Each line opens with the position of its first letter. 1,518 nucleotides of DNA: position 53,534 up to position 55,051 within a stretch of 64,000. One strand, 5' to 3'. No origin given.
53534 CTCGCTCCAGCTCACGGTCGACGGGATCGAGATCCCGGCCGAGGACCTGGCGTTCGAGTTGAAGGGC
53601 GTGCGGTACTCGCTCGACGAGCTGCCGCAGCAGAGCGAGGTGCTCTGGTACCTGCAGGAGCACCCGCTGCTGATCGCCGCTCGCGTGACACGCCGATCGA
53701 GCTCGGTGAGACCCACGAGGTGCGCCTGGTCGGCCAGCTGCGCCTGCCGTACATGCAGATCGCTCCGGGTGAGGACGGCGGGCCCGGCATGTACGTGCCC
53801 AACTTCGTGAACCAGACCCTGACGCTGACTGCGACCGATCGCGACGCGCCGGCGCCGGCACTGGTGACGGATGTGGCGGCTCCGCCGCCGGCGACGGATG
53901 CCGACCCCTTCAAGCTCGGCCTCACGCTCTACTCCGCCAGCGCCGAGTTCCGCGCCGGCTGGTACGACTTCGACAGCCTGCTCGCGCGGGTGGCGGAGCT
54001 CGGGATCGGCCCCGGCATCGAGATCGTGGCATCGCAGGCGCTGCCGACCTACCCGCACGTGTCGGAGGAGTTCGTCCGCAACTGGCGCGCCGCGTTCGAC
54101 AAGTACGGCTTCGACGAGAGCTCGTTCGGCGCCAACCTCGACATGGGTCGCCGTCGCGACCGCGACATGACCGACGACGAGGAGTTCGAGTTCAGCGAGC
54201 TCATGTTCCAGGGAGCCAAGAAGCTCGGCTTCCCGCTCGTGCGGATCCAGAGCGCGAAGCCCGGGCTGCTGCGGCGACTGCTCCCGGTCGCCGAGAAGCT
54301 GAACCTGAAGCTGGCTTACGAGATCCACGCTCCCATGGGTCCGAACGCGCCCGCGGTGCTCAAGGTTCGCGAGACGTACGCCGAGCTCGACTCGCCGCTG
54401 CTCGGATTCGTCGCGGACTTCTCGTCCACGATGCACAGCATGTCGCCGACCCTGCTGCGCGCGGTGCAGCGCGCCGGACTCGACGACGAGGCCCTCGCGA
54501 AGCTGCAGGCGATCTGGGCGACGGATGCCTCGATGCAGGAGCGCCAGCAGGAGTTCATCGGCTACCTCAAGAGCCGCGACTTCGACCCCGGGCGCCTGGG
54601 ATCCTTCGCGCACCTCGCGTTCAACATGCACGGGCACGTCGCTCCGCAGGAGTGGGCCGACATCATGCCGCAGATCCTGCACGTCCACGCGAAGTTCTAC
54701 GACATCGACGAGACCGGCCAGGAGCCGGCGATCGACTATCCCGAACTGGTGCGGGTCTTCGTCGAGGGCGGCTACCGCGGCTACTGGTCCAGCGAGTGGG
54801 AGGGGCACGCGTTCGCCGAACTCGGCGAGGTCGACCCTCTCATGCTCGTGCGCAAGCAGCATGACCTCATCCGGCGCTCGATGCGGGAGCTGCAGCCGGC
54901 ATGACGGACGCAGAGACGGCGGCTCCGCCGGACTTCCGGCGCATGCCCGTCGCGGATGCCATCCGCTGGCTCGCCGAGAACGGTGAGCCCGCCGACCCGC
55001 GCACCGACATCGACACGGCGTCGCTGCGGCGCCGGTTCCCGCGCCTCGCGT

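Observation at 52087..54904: Tandem pair of single-polypeptide (beta-alpha fused) C-glycoside-deglycosidase-like genes with no oxidase partner nearby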

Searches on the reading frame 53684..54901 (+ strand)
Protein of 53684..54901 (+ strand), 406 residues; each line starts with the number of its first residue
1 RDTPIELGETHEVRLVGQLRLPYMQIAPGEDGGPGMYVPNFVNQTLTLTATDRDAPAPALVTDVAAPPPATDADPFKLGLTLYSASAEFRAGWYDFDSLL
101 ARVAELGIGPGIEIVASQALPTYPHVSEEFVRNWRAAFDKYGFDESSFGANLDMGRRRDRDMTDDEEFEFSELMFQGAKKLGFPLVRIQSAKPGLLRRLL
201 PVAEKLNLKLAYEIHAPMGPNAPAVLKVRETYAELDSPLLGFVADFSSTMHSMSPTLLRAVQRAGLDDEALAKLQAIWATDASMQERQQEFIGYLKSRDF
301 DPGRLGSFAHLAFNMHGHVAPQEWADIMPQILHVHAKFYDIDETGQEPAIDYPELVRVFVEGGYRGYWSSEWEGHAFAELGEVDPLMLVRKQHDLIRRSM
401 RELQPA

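Call 50: find_homologous_proteins(query=window:53684-54901:+, max_evalue=1e-10)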
Query window:53684-54901:+ (406 aa): 956 proteins with E <= 1e-10 among 8000 candidates; the best 120 are listed.
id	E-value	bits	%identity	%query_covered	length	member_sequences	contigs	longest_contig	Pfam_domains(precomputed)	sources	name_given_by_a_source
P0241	2.3e-265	898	97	100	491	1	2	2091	PF01261.31,PF19906.5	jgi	jgi:hypothetical protein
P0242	2.3e-253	858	92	100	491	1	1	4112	PF01261.31,PF19906.5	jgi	jgi:sugar phosphate isomerase/epimerase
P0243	3.1e-252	855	91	100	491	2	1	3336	PF01261.31,PF19906.5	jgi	-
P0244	6.6e-250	847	92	100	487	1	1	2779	PF01261.31,PF19906.5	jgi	jgi:sugar phosphate isomerase/epimerase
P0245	3.7e-249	845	91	100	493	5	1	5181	PF01261.31,PF19906.5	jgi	jgi:sugar phosphate isomerase/epimerase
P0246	3.3e-248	841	91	100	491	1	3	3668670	PF01261.31,PF19906.5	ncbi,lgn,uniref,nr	ncbi:C-glycoside deglycosidase beta subunit domain-containing protein [Microbacterium pygmaeum]|unir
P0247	1.8e-247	839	90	100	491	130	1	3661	PF01261.31,PF19906.5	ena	-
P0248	1.4e-246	836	90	100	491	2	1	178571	PF01261.31,PF19906.5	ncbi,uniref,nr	ncbi:sugar phosphate isomerase/epimerase [Microbacterium sp. zg.B48]|uniref:sugar phosphate isomeras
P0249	2.4e-246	835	90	100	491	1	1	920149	PF01261.31,PF19906.5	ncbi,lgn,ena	-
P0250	1.6e-244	829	89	100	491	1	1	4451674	PF01261.31,PF19906.5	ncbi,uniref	ncbi:C-glycoside deglycosidase beta subunit domain-containing protein [Microbacterium pumilum]|unire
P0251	1.7e-244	829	88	100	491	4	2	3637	PF01261.31,PF19906.5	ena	-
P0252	7.0e-244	827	88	100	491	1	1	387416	PF01261.31,PF19906.5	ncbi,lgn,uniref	ncbi:C-glycoside deglycosidase beta subunit domain-containing protein [Microbacterium sp.]|uniref:C-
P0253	1.2e-243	826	88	100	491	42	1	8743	PF01261.31,PF19906.5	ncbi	-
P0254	1.4e-241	820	88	100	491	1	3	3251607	PF01261.31,PF19906.5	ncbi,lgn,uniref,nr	ncbi:sugar phosphate isomerase/epimerase [Microbacterium terricola]|uniref:C-deglycosylation enzyme 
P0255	5.2e-241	818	87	100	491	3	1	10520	PF01261.31,PF19906.5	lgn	-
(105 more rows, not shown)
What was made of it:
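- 53427..54904 (+): Gene 2 (CGD2f), 491-492 aa once repaired: second single-chain CGD. Beta domain ~53427-53790, Pro/Ala-rich linker, alpha barrel ~53912-54892. All 120 best hits are fused, 477-496 aa (call 50).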
